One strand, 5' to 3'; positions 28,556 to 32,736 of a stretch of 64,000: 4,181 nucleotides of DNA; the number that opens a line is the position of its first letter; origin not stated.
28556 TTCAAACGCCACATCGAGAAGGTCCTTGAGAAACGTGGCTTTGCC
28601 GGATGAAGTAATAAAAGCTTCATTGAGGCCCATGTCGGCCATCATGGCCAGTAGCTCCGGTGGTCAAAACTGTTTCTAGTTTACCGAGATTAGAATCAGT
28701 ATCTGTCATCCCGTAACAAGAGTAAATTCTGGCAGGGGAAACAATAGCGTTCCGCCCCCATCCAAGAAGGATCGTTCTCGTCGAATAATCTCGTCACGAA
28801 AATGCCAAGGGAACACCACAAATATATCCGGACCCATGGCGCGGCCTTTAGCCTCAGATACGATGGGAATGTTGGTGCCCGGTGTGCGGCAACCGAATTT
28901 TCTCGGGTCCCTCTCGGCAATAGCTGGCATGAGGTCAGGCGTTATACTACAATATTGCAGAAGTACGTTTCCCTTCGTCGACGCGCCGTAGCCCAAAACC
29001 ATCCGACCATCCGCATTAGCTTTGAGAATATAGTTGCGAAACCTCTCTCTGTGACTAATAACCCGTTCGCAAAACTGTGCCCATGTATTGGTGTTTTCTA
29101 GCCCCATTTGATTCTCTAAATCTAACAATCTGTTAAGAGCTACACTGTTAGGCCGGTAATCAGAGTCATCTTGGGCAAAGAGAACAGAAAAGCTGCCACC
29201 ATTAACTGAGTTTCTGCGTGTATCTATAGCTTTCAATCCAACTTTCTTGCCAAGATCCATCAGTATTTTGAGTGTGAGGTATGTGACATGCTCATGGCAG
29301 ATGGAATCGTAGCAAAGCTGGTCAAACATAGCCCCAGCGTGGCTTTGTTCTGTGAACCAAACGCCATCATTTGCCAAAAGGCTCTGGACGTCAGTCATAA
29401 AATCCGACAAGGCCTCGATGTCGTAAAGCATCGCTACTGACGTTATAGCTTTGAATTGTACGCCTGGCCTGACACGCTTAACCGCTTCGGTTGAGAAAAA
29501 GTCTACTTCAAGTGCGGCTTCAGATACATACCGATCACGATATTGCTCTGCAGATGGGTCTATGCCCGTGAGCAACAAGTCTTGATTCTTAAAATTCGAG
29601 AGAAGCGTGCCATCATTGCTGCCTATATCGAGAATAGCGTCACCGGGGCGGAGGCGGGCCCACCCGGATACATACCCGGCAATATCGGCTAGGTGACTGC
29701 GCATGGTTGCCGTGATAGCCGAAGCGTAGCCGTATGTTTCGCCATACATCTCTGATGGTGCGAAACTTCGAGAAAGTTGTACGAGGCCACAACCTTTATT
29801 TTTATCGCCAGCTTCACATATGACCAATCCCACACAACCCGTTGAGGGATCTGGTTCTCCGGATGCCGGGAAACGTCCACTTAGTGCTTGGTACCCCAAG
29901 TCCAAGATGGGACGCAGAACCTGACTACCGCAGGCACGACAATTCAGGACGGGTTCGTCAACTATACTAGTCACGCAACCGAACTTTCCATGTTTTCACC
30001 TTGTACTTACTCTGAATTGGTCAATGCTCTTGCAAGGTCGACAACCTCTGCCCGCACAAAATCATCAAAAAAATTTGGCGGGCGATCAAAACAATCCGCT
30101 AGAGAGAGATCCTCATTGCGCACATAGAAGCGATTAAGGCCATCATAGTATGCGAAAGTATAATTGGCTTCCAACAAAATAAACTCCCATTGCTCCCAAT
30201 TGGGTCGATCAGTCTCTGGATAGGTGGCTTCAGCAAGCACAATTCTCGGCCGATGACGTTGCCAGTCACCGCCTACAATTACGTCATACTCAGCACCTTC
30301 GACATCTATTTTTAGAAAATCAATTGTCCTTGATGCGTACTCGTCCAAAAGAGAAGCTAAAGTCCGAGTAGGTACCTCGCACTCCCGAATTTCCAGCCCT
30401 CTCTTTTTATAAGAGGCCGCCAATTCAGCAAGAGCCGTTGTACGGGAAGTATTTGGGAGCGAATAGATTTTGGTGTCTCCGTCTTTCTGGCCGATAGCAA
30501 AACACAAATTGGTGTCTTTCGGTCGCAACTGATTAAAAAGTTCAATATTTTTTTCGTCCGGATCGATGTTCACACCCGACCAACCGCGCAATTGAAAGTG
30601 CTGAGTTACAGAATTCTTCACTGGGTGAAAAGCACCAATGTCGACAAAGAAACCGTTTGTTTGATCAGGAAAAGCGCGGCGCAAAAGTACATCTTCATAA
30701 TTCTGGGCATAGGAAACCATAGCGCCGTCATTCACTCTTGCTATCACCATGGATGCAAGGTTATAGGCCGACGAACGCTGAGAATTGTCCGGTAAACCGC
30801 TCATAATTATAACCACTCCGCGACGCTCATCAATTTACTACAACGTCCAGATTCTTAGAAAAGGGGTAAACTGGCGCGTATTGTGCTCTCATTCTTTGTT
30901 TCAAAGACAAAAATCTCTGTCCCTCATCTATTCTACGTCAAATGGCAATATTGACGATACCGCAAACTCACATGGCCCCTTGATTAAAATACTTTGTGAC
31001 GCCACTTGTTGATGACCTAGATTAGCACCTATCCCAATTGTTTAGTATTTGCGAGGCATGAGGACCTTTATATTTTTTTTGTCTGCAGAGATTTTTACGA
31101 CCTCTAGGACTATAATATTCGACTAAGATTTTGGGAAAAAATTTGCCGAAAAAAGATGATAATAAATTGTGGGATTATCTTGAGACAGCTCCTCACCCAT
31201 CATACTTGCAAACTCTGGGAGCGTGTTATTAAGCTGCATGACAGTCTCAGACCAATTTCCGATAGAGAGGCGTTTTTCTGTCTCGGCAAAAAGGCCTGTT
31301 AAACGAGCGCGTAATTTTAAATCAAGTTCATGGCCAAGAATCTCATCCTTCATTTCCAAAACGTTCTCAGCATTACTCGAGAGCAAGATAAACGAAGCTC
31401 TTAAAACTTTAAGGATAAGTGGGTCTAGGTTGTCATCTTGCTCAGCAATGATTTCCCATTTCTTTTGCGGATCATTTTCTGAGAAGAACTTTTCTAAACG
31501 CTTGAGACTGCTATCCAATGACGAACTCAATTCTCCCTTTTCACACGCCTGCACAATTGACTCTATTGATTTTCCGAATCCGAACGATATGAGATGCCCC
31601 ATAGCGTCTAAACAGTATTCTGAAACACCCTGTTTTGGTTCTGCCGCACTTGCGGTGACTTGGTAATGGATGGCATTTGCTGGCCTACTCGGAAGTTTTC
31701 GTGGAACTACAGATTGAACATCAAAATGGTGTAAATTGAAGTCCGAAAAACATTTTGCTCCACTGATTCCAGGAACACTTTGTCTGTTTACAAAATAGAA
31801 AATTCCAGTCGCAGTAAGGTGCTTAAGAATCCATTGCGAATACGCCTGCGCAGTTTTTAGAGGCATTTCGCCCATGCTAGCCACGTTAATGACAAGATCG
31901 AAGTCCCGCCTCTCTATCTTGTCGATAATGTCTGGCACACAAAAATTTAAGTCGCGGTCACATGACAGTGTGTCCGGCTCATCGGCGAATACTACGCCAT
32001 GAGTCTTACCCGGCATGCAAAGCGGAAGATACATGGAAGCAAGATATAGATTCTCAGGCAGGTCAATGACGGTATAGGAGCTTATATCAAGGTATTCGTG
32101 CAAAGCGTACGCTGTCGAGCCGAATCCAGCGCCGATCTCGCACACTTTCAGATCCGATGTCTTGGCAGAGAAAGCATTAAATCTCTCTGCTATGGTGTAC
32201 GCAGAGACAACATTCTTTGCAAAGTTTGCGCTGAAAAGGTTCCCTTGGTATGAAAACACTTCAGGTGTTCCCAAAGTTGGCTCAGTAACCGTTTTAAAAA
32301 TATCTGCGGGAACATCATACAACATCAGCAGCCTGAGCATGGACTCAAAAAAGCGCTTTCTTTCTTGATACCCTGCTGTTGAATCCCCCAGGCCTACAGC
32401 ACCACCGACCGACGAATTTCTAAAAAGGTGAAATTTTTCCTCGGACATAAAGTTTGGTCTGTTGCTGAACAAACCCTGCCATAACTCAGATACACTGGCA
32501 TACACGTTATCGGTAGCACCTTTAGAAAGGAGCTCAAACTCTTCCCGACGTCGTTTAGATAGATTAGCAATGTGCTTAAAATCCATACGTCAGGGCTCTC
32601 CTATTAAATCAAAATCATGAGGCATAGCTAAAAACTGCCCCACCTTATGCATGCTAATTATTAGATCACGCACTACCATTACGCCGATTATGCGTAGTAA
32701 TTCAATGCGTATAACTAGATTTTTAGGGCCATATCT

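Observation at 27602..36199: Methylation-heavy cassette: five methyltransferases from four families, a B12-radical-SAM enzyme and one GT-like protein, with no export or polymerisation genes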

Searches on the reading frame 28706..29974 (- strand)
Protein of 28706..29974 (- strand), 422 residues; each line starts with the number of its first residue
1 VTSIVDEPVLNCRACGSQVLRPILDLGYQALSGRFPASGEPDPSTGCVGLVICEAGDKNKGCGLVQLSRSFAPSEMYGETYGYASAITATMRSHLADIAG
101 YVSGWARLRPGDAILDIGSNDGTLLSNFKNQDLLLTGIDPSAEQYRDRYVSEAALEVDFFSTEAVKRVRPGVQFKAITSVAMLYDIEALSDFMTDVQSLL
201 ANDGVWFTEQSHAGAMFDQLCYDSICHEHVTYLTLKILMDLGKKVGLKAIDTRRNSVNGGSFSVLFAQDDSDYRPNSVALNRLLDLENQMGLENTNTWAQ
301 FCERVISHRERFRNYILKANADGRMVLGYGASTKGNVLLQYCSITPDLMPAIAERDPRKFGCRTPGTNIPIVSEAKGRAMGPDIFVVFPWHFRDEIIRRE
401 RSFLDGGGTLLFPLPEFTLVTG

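Call 3: search_protein_families(library=pfam, proteins=[window:28706-29974:-], max_evalue=0.01)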
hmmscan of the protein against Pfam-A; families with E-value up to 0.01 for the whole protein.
window:28706-29974:- (422 aa): 6 families
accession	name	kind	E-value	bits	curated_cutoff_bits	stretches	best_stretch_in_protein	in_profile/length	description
PF08484.17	Methyltransf_14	-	1.3e-46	158.8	23.5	1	257-415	2-160/160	C-methyltransferase C-terminal domain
PF13489.12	Methyltransf_23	-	9.3e-11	42.2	27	1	106-250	18-162/164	Methyltransferase domain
PF08421.16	Methyltransf_13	-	2.9e-10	40.6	31.3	1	12-77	1-62/62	Putative zinc binding domain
PF08242.18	Methyltransf_12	-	1.5e-05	26.1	30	1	115-205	1-97/98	Methyltransferase domain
PF13649.12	Methyltransf_25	-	0.00094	20.3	27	1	114-204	1-97/97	Methyltransferase domain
PF08241.18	Methyltransf_11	-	0.0063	17.6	21.2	0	115-205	1-92/95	Methyltransferase domain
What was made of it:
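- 28706..29974 (-): NDP-4-keto-6-deoxyhexose 3-C-methyltransferase (422 aa; Zn-ribbon + class I MT + Methyltransf_14). Pfam (call 3).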

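Call 10: search_protein_families(library=ncbifam, proteins=[window:28706-29974:-], max_evalue=0.01)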
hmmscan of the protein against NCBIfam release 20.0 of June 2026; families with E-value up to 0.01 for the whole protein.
window:28706-29974:- (422 aa): 3 families
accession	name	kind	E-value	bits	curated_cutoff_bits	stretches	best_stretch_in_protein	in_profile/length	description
TIGR01983.1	UbiG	equivalog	0.00067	19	102.95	1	111-207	50-150/228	bifunctional 2-polyprenyl-6-hydroxyphenol methylase/3-demethylubiquinol 3-O-methyltransferase UbiG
NF043040.1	corrin_prot_MT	hypoth_equivalog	0.0048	16.3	180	1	108-204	38-143/216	corrinoid protein-associated methyltransferase CpaM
NF008686.0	PRK11705.1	equivalog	0.0095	15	400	0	107-207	164-264/383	cyclopropane fatty acyl phospholipid synthase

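Call 44: search_solved_structures(query=window:28706-29974:-, max_evalue=0.00001)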
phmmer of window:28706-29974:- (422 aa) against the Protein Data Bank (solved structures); distinct sequences matched with E-value up to 0.00001: 10.
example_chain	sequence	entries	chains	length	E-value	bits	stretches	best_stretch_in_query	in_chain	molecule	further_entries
4rv9_A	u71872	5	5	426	6.9e-48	166.9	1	9-420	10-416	D-mycarose 3-C-methyltransferase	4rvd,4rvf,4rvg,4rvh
4e2w_A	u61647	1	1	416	7.9e-46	160.1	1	7-417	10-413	TcaB9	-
3ndi_A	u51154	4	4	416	1.4e-45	159.3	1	7-417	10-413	Methyltransferase | TcaB9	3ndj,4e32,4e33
4e2x_A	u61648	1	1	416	1.4e-45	159.3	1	7-417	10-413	TcaB9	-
4e30_A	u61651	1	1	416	2.1e-45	158.7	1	7-417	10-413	TcaB9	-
4e2y_A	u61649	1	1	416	3.7e-45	157.9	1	7-417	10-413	TcaB9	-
4e31_A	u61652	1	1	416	5.2e-45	157.4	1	7-417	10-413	TcaB9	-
4e2z_A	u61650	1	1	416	1.3e-44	156.1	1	7-417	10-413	TcaB9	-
5t64_A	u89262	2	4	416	4.9e-42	147.6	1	10-417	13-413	Sugar 3-C-methyl transferase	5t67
5t6b_A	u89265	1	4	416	1.6e-41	145.9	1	10-417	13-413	Sugar 3-C-methyl transferase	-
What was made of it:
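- On NDP-hexose 3-C-methyltransferase (TylC3/TcaB9/KijD1 type): Residues 9-420 align to 4rv9 residues 10-416 at 6.9e-48 (call 44).
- Checked: Full-length match to solved TylC3 (7e-48), TcaB9 and KijD1 (call 44).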

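Call 83: search_protein_families(library=padloc, proteins=[window:28706-29974:-], max_evalue=0.001)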
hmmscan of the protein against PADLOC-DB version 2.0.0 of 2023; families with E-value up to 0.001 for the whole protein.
window:28706-29974:- (422 aa): 0 families

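Call 84: search_protein_families(library=phrogs, proteins=[window:28706-29974:-], max_evalue=0.00001)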
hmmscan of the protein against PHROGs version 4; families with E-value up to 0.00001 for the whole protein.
window:28706-29974:- (422 aa): 0 families

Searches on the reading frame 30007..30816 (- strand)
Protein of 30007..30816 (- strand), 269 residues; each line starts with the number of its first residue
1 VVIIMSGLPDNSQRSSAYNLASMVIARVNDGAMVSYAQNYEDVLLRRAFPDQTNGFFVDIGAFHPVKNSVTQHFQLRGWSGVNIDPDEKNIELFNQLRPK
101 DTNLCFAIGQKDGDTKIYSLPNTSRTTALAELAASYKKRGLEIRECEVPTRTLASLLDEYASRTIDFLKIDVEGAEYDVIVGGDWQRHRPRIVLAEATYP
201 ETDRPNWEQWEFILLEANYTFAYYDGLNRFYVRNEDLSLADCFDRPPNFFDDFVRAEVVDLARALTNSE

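Call 3: search_protein_families(library=pfam, proteins=[window:30007-30816:-], max_evalue=0.01)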
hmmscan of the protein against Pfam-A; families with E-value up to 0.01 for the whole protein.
window:30007-30816:- (269 aa): 1 family
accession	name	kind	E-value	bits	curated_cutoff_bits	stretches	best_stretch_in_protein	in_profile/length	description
PF05050.19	Methyltransf_21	-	4.1e-25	89.3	22.7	1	59-220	1-172/173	Methyltransferase FkbM domain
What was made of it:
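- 30007..30816 (-): FkbM-family methyltransferase (269 aa). PF05050 at 4e-25 (call 3).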

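Call 10: search_protein_families(library=ncbifam, proteins=[window:30007-30816:-], max_evalue=0.01)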
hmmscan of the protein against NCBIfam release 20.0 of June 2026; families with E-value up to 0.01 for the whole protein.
window:30007-30816:- (269 aa): 1 family
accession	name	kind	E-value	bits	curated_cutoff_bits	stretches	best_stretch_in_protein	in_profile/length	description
TIGR01444.1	fkbM_fam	subfamily_domain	8.2e-19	68.5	37.7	1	57-194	2-140/143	FkbM family methyltransferase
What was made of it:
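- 30007..30816 (-): TIGR01444 at 68.5 bits against a cutoff of 37.7 (call 10).
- Checked: 30007-30816(-): FkbM (calls 3, 10).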

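Call 83: search_protein_families(library=padloc, proteins=[window:30007-30816:-], max_evalue=0.001)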
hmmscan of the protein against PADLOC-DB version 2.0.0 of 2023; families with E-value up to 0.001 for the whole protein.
window:30007-30816:- (269 aa): 0 families

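Call 84: search_protein_families(library=phrogs, proteins=[window:30007-30816:-], max_evalue=0.00001)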
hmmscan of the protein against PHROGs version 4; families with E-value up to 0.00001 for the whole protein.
window:30007-30816:- (269 aa): 1 family
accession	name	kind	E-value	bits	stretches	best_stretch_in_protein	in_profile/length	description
phrog_8156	-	other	2.9e-08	34.3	1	82-194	76-187/244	methyltransferase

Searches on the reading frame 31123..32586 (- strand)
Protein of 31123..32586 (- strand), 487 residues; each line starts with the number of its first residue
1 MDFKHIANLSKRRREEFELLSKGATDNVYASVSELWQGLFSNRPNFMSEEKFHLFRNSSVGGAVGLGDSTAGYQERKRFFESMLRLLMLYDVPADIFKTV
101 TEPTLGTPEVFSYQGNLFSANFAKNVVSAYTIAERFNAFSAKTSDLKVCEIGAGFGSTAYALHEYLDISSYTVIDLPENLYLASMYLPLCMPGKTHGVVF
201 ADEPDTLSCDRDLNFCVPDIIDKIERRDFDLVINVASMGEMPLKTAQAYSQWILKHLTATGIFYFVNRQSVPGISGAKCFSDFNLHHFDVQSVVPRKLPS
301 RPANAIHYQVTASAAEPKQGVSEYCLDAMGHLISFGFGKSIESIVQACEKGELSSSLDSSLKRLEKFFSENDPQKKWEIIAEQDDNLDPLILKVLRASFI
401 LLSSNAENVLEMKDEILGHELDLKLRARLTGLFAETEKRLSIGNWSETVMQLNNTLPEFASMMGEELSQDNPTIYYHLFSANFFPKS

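Call 3: search_protein_families(library=pfam, proteins=[window:31123-32586:-], max_evalue=0.01)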
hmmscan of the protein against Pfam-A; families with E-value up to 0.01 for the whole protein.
window:31123-32586:- (487 aa): 0 families

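Call 10: search_protein_families(library=ncbifam, proteins=[window:31123-32586:-], max_evalue=0.01)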
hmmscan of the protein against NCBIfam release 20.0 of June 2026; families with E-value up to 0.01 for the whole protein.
window:31123-32586:- (487 aa): 1 family
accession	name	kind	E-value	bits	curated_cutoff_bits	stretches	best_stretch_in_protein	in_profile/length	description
TIGR04371.1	methyltran_NanM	subfamily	4.9e-23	82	44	1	100-266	108-272/273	putative sugar O-methyltransferase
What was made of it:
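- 31123..32586 (-): NanM-type (TIGR04371) sugar O-methyltransferase with a ~220-aa C-terminal extension (487 aa). NCBIfam 82 bits against a cutoff of 44, residues 100-266 (call 10).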

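Call 28: search_solved_structures(query=window:31123-32586:-, max_evalue=1)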
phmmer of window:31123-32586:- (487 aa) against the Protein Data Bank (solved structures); distinct sequences matched with E-value up to 1: 4.
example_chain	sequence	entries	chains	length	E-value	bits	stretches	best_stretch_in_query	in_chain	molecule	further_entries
7oyc_P2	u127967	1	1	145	0.45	12.4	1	356-421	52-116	40S ribosomal protein S15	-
9bnl_L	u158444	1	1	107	0.46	12.4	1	290-341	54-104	6070-a.01 light chain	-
6z3k_L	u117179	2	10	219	0.64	11.9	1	290-342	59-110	Light Chain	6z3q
8r8k_L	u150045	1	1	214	0.67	11.9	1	262-342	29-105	XBB-4 Fab Light chain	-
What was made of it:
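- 31123..32586 (-): There is no Pfam or PDB sequence hit (calls 3, 28).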

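Call 83: search_protein_families(library=padloc, proteins=[window:31123-32586:-], max_evalue=0.001)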
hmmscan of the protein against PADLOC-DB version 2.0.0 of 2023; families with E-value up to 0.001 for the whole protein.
window:31123-32586:- (487 aa): 1 family
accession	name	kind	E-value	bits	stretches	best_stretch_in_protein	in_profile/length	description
PDLC04134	mad2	-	1.9e-05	21.7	1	131-295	278-424/492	mads_2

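Call 84: search_protein_families(library=phrogs, proteins=[window:31123-32586:-], max_evalue=0.00001)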
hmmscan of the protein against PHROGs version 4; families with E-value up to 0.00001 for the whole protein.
window:31123-32586:- (487 aa): 0 families
